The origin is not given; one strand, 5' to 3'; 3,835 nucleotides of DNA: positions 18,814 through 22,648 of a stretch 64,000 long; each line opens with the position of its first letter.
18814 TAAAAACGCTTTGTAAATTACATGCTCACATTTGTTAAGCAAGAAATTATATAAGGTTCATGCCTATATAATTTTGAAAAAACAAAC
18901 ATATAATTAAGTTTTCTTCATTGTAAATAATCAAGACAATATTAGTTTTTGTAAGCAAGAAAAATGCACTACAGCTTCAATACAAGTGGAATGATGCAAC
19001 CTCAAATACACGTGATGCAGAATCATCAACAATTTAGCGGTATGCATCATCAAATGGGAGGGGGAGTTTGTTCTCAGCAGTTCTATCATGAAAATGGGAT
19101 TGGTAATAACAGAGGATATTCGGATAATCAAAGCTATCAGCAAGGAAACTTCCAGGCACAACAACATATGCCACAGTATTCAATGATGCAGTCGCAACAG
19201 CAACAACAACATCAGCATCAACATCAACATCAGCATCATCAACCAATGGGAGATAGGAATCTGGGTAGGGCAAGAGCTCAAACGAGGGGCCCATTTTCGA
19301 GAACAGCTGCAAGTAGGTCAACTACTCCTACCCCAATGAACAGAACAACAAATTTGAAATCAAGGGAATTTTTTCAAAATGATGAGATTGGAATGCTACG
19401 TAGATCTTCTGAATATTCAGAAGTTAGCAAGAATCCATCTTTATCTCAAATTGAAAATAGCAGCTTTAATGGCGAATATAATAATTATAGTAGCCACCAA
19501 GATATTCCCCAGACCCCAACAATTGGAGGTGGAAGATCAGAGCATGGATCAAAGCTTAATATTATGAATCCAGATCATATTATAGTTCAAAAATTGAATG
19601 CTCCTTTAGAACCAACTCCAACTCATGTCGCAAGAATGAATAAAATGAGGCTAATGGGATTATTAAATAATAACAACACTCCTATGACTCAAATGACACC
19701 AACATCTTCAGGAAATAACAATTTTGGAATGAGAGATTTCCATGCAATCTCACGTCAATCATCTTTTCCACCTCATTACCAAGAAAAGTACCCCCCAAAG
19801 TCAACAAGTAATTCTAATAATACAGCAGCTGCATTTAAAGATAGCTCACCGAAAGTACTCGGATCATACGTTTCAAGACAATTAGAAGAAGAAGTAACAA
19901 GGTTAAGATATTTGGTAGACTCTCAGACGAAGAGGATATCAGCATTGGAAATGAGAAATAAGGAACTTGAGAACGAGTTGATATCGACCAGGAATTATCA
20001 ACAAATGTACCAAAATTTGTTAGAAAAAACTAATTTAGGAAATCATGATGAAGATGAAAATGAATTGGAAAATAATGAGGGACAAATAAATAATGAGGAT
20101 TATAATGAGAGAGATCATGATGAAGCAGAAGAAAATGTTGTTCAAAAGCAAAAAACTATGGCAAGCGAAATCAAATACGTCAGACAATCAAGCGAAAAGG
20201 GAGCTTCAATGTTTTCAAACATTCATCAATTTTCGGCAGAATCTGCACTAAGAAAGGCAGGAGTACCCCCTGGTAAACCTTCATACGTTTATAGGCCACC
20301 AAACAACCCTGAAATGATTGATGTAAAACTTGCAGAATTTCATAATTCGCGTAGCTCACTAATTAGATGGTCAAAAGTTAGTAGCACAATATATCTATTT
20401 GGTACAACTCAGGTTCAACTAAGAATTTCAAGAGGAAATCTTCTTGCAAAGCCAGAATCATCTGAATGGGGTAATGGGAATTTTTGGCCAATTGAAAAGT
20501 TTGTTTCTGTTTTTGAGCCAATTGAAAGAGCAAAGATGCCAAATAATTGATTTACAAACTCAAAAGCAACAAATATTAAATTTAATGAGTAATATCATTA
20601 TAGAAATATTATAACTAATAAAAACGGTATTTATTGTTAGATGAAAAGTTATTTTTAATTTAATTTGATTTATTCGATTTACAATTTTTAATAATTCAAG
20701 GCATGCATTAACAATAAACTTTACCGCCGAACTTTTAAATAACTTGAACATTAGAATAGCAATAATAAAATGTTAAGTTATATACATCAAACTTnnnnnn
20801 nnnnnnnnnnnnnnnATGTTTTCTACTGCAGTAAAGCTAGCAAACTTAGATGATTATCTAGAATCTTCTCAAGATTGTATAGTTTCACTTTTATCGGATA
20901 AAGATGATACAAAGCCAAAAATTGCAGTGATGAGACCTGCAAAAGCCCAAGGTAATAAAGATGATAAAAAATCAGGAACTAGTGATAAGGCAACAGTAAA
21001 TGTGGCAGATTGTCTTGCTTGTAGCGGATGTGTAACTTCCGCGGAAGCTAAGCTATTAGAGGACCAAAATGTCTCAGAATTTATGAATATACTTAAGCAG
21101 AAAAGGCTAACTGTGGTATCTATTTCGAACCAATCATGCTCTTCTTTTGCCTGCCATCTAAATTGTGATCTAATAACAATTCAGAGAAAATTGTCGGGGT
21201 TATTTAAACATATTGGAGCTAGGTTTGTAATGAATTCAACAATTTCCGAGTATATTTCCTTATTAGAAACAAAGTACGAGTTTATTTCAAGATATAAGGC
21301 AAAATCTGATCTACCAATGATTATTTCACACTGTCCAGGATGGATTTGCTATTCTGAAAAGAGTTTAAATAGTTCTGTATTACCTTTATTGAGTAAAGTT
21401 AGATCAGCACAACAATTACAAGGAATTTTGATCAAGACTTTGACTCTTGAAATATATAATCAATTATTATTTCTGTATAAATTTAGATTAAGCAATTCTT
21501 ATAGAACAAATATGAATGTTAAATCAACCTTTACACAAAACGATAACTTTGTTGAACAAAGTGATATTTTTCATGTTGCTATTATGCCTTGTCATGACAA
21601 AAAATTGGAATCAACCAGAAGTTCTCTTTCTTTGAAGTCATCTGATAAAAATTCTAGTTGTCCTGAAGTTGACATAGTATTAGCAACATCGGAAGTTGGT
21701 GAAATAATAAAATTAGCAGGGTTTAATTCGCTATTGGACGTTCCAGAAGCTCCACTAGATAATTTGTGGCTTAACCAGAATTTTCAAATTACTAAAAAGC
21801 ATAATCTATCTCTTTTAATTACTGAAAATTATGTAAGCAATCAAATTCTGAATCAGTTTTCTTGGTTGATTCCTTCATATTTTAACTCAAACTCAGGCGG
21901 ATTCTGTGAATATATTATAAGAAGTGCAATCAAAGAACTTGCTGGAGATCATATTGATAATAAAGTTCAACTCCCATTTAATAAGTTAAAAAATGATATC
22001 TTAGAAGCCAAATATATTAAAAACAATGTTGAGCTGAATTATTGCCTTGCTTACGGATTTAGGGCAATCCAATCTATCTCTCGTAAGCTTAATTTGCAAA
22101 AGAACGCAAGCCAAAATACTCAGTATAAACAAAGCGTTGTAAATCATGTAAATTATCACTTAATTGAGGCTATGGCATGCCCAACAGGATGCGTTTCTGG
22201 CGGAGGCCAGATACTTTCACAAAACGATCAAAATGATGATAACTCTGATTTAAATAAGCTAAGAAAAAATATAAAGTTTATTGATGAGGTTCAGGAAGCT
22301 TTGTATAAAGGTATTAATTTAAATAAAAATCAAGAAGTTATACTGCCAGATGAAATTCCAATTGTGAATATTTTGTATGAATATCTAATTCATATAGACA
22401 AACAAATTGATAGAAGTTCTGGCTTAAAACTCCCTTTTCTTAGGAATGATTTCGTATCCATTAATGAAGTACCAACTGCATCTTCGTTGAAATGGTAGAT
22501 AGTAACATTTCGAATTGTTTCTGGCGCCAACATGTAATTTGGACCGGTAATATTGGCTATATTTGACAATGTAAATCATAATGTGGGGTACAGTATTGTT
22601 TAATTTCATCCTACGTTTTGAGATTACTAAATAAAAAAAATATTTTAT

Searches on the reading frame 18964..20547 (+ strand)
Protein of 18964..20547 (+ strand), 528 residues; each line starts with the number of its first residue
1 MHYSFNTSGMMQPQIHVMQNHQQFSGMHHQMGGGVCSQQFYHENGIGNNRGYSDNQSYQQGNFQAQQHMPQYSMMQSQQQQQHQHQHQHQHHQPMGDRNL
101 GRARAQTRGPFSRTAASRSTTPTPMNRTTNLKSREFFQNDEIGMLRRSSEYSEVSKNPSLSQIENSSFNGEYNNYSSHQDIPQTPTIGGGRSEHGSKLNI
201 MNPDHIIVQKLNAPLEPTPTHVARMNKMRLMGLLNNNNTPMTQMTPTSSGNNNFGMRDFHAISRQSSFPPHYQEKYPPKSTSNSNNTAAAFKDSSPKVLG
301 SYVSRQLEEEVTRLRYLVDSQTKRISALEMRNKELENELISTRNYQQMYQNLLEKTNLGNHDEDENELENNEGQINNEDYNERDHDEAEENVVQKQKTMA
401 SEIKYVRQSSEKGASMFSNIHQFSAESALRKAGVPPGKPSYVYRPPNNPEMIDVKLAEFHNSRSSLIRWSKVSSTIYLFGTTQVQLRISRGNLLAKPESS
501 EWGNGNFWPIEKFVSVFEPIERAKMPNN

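Call 16: find_homologous_proteins(query=window:18964-20547:+, max_evalue=0.00001)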
Query window:18964-20547:+ (528 aa): 11 proteins with E <= 0.00001 among 6366 candidates.
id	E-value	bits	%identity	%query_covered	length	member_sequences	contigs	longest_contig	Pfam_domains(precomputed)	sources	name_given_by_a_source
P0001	0.0e+0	1184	100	100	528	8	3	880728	-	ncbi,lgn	ncbi:hypothetical protein CPHLJ_1g180 [Cryptosporidium parvum]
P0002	0.0e+0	1057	88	100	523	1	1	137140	-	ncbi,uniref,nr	ncbi:uncharacterized protein ELE39_003285 [Cryptosporidium sp. chipmunk genotype I]|uniref:uncharact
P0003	4.2e-277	938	81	100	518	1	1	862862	-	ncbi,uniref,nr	ncbi:uncharacterized protein cubi_00014 [Cryptosporidium ubiquitum]|uniref:Uncharacterized protein n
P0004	2.5e-268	909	79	100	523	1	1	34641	-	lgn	-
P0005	3.0e-261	886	75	100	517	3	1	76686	-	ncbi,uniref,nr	ncbi:hypothetical protein OJ252_1052 [Cryptosporidium canis]|uniref:Uncharacterized protein n=1 Tax=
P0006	4.5e-259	879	78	95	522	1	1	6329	-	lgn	-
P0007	1.6e-208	712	65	100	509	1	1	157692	-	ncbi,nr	ncbi:hypothetical protein HWI79_1988 [Cryptosporidium felis]|nr:hypothetical protein HWI79_1988 [Cry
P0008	4.8e-176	605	59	99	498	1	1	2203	-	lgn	-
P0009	4.3e-168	578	57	100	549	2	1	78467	-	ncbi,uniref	ncbi:hypothetical protein RS030_121993 [Cryptosporidium xiaoi]|uniref:Uncharacterized protein n=1 Ta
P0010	6.2e-168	578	60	93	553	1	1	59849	-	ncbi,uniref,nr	ncbi:hypothetical protein FG386_002218 [Cryptosporidium ryanae]|uniref:uncharacterized protein n=1 T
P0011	3.7e-100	354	47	80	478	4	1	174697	-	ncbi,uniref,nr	ncbi:hypothetical protein cand_030900 [Cryptosporidium andersoni]|uniref:Uncharacterized protein n=1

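Call 18: find_encoding_contigs(protein=P0002, flank=10000, max_places=1)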
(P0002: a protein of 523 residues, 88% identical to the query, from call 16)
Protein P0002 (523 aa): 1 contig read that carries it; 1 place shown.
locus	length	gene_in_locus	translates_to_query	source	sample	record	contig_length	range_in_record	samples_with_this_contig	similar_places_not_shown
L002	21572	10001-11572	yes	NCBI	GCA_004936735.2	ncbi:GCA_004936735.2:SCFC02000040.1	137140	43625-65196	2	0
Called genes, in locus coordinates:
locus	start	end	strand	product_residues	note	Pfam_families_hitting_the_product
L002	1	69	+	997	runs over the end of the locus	-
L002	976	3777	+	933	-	-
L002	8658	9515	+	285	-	-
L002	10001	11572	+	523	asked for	-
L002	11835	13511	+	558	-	PF02906:Fe_hyd_lg_C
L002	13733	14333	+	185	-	PF00025:Arf, PF00071:Ras, PF01926:MMR_HSR1 (weak), PF04670:Gtr1_RagA, PF08477:Roc, PF09439:SRPRB, PF00503:G-alpha (weak)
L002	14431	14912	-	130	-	PF09420:Nop16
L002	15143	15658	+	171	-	-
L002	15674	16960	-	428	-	PF01650:Peptidase_C13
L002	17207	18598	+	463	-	PF00534:Glycos_transf_1, PF13692:Glyco_trans_1_4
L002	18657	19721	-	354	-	-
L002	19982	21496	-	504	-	PF04851:ResIII, PF00270:DEAD, PF00271:Helicase_C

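Call 19: find_encoding_contigs(protein=P0003, flank=10000, max_places=1)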
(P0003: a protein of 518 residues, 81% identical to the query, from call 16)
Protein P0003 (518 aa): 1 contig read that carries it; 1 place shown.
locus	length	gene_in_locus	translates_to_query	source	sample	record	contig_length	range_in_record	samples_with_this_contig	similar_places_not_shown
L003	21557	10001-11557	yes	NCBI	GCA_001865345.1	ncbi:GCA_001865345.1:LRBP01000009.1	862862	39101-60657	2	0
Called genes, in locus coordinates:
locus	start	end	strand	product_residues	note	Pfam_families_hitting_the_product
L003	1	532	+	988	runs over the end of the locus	-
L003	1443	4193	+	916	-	-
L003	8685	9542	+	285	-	-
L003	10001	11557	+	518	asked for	-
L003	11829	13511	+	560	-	PF02906:Fe_hyd_lg_C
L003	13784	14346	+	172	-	PF00025:Arf, PF00071:Ras, PF01926:MMR_HSR1 (weak), PF04670:Gtr1_RagA, PF08477:Roc, PF09439:SRPRB, PF00503:G-alpha (weak)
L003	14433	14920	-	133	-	PF09420:Nop16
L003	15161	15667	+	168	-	PF03134:TB2_DP1_HVA22 (weak)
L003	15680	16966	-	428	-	PF01650:Peptidase_C13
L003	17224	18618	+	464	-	PF00534:Glycos_transf_1, PF13692:Glyco_trans_1_4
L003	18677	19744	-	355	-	-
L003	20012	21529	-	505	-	PF04851:ResIII, PF00270:DEAD, PF00271:Helicase_C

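Call 20: find_encoding_contigs(protein=P0005, flank=10000, max_places=1)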
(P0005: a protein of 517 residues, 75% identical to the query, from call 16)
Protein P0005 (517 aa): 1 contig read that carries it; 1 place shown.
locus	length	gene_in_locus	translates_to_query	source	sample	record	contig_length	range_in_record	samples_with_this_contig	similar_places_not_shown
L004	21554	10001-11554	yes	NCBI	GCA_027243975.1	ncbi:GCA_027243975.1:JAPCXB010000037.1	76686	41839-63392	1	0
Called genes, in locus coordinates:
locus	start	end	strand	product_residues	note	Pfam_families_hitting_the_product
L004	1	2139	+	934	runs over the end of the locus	-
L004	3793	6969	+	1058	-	-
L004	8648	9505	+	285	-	-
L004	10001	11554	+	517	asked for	-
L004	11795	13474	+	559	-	PF02906:Fe_hyd_lg_C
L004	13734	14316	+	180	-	PF00025:Arf, PF09439:SRPRB, PF00071:Ras, PF01926:MMR_HSR1 (weak), PF04670:Gtr1_RagA, PF08477:Roc, PF00503:G-alpha (weak)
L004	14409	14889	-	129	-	PF09420:Nop16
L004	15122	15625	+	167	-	-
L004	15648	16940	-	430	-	PF01650:Peptidase_C13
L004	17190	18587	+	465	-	PF00534:Glycos_transf_1 (weak), PF13692:Glyco_trans_1_4, PF00534:Glycos_transf_1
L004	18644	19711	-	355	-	-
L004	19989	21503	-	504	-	PF04851:ResIII, PF00270:DEAD, PF00271:Helicase_C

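Call 21: find_encoding_contigs(protein=P0007, flank=10000, max_places=1)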
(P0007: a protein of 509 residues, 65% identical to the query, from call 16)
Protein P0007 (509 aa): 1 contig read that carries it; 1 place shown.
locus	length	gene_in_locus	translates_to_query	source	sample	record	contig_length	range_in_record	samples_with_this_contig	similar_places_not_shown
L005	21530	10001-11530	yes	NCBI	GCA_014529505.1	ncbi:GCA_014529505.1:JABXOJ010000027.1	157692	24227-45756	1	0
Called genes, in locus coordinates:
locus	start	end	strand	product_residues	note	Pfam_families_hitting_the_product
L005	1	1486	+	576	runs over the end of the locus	-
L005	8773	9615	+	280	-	-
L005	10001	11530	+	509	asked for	-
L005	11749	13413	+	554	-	PF02906:Fe_hyd_lg_C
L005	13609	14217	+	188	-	PF00025:Arf, PF00503:G-alpha (faint), PF00071:Ras, PF01926:MMR_HSR1 (weak), PF04670:Gtr1_RagA (weak), PF08477:Roc, PF09439:SRPRB (weak)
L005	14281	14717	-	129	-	PF09420:Nop16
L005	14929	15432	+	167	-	-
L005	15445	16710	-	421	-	PF01650:Peptidase_C13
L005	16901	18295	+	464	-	PF00534:Glycos_transf_1, PF13692:Glyco_trans_1_4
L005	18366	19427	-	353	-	-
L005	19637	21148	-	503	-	PF04851:ResIII (weak), PF00270:DEAD, PF00271:Helicase_C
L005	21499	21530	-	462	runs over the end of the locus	-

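Call 22: find_encoding_contigs(protein=P0004, flank=10000, max_places=1)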
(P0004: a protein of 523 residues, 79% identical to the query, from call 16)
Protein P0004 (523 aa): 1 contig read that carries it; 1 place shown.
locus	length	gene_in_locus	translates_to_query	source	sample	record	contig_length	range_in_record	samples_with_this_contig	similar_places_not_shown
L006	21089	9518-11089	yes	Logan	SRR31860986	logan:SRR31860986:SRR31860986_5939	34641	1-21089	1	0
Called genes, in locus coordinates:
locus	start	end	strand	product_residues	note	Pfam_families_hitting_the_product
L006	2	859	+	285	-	?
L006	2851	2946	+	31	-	-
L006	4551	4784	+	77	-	-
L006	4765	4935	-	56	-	-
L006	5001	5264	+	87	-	-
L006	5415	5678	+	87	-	-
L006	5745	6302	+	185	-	-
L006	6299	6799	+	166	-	-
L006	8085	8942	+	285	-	-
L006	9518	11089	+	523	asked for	-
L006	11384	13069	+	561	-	PF02906:Fe_hyd_lg_C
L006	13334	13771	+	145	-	PF00025:Arf, PF09439:SRPRB (weak), PF00071:Ras, PF01926:MMR_HSR1 (weak), PF04670:Gtr1_RagA (weak), PF08477:Roc, PF00503:G-alpha (weak)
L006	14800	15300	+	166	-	-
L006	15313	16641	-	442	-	PF01650:Peptidase_C13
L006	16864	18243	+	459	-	PF00534:Glycos_transf_1 (weak), PF13692:Glyco_trans_1_4, PF00534:Glycos_transf_1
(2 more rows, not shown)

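Call 23: find_encoding_contigs(protein=P0009, flank=10000, max_places=1)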
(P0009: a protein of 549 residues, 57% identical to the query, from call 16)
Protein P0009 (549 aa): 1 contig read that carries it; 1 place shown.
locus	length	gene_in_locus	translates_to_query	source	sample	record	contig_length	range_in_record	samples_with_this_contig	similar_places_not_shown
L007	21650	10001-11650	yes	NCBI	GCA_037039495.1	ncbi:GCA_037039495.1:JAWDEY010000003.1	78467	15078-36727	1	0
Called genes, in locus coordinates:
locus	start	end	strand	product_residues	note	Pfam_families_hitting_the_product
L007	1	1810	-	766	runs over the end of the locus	-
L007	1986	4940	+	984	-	-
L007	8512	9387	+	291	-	-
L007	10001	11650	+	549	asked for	-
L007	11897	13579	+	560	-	PF02906:Fe_hyd_lg_C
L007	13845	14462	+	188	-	PF00025:Arf, PF00071:Ras, PF01926:MMR_HSR1 (weak), PF04670:Gtr1_RagA, PF08477:Roc, PF09439:SRPRB, PF00503:G-alpha (weak)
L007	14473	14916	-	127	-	PF09420:Nop16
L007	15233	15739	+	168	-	PF03134:TB2_DP1_HVA22 (weak)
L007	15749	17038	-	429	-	PF01650:Peptidase_C13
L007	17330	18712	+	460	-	PF00534:Glycos_transf_1, PF13692:Glyco_trans_1_4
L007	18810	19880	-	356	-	-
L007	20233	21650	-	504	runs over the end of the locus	PF00270:DEAD, PF04851:ResIII (weak), PF00271:Helicase_C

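Call 24: find_encoding_contigs(protein=P0010, flank=10000, max_places=1)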
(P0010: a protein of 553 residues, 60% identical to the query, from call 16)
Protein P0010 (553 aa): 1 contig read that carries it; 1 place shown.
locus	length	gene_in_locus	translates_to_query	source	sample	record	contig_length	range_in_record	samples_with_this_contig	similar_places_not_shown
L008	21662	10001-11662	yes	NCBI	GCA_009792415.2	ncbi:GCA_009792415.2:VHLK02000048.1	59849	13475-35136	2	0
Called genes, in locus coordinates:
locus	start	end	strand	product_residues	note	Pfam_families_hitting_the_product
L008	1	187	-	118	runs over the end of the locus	-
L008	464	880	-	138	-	-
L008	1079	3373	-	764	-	PF07571:TAF6_C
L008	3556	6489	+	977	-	-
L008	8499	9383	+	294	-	-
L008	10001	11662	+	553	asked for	-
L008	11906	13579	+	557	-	PF02906:Fe_hyd_lg_C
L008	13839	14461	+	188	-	PF00025:Arf, PF00071:Ras, PF01926:MMR_HSR1 (weak), PF04670:Gtr1_RagA, PF08477:Roc, PF09439:SRPRB, PF00503:G-alpha (weak)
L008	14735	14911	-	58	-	-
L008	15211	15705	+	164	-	PF03134:TB2_DP1_HVA22 (faint)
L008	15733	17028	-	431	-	PF01650:Peptidase_C13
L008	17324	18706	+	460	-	PF00534:Glycos_transf_1, PF13692:Glyco_trans_1_4, PF00534:Glycos_transf_1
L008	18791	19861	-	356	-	-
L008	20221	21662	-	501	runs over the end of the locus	PF00270:DEAD, PF04851:ResIII (weak), PF00271:Helicase_C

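Call 25: find_encoding_contigs(protein=P0011, flank=10000, max_places=1)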
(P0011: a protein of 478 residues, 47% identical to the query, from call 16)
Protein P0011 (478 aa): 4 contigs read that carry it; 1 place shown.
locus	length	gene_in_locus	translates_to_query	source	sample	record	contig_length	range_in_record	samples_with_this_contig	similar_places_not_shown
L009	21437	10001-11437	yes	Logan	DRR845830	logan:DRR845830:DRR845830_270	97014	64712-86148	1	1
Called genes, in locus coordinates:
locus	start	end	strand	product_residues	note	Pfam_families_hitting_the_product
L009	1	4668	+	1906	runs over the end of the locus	PF00439:Bromodomain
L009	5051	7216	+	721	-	PF06472:ABC_membrane_2, PF05992:SbmA_BacA (weak), PF00005:ABC_tran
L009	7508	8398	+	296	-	PF23381:Beta-prop_IFT122_1st (faint), PF00400:WD40 (faint)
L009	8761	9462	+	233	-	-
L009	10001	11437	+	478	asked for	-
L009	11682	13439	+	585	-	PF02906:Fe_hyd_lg_C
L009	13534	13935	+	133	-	PF00025:Arf, PF09439:SRPRB (weak), PF00071:Ras, PF01926:MMR_HSR1 (weak), PF04670:Gtr1_RagA (weak), PF08477:Roc, PF00503:G-alpha (weak)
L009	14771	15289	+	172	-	-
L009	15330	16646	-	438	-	PF01650:Peptidase_C13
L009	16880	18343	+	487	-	PF00534:Glycos_transf_1, PF13692:Glyco_trans_1_4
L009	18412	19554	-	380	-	-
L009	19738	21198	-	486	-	PF04851:ResIII, PF00270:DEAD, PF00271:Helicase_C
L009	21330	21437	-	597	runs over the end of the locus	-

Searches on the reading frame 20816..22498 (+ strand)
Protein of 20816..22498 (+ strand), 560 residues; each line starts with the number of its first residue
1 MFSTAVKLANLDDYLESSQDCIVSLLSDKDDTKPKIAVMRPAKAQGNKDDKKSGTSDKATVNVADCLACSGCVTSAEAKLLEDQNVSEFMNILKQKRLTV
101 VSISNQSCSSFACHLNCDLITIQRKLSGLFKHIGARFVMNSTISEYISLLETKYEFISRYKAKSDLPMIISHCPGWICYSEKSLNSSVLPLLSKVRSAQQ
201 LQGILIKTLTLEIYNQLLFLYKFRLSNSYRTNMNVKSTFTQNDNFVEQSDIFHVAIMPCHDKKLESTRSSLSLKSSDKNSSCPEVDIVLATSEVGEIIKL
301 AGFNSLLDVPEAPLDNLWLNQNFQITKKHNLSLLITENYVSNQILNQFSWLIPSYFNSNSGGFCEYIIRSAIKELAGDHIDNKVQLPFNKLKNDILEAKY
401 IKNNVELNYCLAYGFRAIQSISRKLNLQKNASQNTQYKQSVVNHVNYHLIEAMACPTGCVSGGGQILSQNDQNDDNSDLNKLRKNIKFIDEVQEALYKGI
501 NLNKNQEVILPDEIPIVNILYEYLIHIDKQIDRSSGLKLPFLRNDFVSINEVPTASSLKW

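Call 15: find_encoding_contigs(protein=window:20816-22498:+, flank=10000, max_places=6)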
Protein window:20816-22498:+ (560 aa): 3 contigs read that carry it; 1 place shown.
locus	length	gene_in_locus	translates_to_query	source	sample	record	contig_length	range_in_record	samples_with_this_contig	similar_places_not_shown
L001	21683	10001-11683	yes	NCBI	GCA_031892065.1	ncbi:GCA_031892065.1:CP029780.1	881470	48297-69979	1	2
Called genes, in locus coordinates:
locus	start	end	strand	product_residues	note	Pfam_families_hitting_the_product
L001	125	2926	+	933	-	-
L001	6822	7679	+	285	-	-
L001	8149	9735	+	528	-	-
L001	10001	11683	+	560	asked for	PF02906:Fe_hyd_lg_C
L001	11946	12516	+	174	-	PF00025:Arf, PF09439:SRPRB (weak), PF00071:Ras, PF01926:MMR_HSR1 (weak), PF04670:Gtr1_RagA (weak), PF08477:Roc, PF00503:G-alpha (weak)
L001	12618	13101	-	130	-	PF09420:Nop16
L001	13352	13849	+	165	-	-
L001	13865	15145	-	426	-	PF01650:Peptidase_C13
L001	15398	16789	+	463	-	PF00534:Glycos_transf_1, PF13692:Glyco_trans_1_4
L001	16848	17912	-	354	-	-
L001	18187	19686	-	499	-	PF04851:ResIII, PF00270:DEAD, PF00271:Helicase_C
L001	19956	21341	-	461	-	-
